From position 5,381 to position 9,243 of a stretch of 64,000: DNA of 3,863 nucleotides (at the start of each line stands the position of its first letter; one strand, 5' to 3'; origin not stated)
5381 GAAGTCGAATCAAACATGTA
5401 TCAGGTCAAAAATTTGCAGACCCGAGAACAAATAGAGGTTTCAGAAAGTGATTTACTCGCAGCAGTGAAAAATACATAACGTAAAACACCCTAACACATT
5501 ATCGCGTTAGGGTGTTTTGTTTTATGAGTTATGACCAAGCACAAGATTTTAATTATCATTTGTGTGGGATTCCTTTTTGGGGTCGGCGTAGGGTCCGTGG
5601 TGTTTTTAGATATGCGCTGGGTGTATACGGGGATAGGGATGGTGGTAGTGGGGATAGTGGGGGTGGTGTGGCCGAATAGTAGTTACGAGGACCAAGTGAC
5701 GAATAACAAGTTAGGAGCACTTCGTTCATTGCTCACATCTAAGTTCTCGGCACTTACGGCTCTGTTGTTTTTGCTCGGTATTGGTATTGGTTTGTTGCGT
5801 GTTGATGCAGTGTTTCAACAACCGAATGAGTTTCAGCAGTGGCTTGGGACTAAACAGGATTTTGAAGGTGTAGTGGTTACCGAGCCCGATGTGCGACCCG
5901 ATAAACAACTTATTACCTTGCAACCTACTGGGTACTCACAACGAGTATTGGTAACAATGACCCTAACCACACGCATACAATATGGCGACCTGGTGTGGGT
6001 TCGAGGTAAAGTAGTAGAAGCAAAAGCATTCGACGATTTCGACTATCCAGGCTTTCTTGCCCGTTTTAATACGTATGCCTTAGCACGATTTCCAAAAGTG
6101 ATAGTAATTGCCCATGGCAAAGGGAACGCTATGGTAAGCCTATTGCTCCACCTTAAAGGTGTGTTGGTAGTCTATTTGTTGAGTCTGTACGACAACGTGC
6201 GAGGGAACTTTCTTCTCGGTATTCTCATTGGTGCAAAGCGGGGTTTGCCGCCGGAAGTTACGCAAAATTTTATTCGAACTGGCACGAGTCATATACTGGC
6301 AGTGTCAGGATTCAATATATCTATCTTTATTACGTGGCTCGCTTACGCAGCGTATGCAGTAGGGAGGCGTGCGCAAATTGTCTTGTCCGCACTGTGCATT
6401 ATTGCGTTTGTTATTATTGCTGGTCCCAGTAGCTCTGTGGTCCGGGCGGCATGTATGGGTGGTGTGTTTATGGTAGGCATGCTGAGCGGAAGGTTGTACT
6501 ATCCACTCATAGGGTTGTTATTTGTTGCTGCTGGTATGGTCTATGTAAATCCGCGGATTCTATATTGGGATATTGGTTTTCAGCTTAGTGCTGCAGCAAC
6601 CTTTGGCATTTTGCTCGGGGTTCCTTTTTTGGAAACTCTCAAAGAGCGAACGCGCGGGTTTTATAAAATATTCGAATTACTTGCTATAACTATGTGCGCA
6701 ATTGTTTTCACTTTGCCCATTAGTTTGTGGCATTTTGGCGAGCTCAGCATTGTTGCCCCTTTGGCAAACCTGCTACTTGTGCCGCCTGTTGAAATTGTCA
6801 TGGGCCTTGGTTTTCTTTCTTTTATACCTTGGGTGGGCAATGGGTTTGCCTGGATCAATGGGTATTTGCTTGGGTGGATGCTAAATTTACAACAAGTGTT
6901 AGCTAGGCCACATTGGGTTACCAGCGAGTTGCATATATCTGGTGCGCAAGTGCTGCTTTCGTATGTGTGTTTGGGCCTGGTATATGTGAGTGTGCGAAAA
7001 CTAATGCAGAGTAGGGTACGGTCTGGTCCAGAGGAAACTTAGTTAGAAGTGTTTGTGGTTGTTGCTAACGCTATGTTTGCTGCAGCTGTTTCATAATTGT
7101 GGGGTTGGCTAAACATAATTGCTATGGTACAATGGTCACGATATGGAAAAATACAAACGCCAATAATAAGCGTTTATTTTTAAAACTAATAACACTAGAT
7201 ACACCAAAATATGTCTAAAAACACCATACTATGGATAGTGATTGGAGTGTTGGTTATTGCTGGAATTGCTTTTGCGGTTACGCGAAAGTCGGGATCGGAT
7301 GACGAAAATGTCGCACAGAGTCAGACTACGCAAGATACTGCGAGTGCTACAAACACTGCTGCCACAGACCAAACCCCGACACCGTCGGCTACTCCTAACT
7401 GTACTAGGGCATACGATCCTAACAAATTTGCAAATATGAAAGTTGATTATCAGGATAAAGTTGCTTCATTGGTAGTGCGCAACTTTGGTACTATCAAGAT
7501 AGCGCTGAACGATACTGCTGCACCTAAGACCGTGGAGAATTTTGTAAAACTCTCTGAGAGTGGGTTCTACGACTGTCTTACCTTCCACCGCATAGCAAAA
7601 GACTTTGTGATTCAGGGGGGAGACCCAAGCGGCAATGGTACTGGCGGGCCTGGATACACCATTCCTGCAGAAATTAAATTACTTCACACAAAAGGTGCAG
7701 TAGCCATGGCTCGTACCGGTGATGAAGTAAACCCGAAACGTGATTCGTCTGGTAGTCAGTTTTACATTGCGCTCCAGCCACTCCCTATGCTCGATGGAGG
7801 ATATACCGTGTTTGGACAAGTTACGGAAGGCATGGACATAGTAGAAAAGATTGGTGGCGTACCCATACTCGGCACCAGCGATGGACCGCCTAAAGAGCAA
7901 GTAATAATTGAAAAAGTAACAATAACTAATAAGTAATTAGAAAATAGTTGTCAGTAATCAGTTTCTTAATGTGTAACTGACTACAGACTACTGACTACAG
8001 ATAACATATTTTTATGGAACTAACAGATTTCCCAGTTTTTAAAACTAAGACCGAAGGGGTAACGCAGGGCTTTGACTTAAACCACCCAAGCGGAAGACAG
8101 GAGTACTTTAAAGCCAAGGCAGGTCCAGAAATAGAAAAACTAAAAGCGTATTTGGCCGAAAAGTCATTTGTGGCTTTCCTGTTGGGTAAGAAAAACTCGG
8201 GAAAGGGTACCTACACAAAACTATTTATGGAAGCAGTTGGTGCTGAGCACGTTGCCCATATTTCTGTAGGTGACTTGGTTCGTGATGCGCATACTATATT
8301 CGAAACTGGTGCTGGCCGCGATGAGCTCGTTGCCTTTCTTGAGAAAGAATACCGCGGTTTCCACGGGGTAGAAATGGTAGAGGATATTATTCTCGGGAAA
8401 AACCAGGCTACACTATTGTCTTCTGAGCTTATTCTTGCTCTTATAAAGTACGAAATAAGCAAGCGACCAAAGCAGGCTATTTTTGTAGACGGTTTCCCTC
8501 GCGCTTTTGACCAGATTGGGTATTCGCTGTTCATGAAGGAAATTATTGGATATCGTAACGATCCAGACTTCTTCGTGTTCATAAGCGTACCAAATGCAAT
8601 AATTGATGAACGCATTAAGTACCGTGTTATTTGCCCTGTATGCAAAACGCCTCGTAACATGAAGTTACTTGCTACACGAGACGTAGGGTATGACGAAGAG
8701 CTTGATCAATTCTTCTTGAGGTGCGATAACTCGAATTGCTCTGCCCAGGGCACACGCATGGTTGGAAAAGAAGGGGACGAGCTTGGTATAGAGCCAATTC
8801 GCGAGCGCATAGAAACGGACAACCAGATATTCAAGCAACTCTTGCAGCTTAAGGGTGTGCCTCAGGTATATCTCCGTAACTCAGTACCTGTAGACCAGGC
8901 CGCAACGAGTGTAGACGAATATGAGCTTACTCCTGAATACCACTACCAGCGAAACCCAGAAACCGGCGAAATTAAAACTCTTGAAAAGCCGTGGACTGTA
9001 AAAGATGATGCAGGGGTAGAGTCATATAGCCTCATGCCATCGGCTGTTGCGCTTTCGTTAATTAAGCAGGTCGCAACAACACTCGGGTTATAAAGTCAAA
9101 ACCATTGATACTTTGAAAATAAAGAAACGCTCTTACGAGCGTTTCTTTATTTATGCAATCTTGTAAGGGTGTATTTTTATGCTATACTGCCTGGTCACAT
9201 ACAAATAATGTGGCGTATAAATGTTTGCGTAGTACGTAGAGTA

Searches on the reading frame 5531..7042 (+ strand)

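Call 52: search_protein_families(library=pfam, proteins=[window:5531-7042:+], max_evalue=0.01)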
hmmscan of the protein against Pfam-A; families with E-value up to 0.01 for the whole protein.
window:5531-7042:+ (503 aa): 2 families
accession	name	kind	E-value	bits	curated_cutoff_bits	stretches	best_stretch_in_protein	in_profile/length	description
PF03772.21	Competence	-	2.3e-44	152.2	23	1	232-486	2-265/270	Competence protein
PF13567.11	DUF4131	-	2.1e-11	44.2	31.6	1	74-190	31-162/165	Domain of unknown function (DUF4131)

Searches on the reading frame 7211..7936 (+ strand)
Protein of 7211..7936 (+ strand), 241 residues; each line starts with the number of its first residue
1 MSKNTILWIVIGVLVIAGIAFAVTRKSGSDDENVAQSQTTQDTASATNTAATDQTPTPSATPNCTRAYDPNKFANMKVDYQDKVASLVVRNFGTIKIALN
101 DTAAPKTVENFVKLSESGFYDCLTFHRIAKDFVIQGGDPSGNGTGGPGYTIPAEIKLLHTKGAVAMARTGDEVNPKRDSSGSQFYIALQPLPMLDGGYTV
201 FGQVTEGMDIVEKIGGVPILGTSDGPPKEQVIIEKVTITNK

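Call 52: search_protein_families(library=pfam, proteins=[window:7211-7936:+], max_evalue=0.01)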
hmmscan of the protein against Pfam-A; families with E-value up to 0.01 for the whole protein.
window:7211-7936:+ (241 aa): 1 family
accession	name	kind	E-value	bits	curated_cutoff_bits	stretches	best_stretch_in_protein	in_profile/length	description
PF00160.26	Pro_isomerase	-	1.4e-45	155.9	21.7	1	90-237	7-158/159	Cyclophilin type peptidyl-prolyl cis-trans isomerase/CLD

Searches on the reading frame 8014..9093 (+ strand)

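Call 52: search_protein_families(library=pfam, proteins=[window:8014-9093:+], max_evalue=0.01)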
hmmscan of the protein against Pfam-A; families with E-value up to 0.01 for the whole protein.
window:8014-9093:+ (359 aa): 3 families
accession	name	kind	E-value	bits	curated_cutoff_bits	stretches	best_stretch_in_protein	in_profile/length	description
PF00406.28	ADK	-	1.5e-11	45.1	26.8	1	130-255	50-123/151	Adenylate kinase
PF13207.12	AAA_17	-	9.5e-07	29.6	27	0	137-202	54-121/136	AAA domain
PF01637.24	ATPase_2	-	0.0034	17.7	33.2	1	39-166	7-124/225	ATPase domain predominantly from Archaea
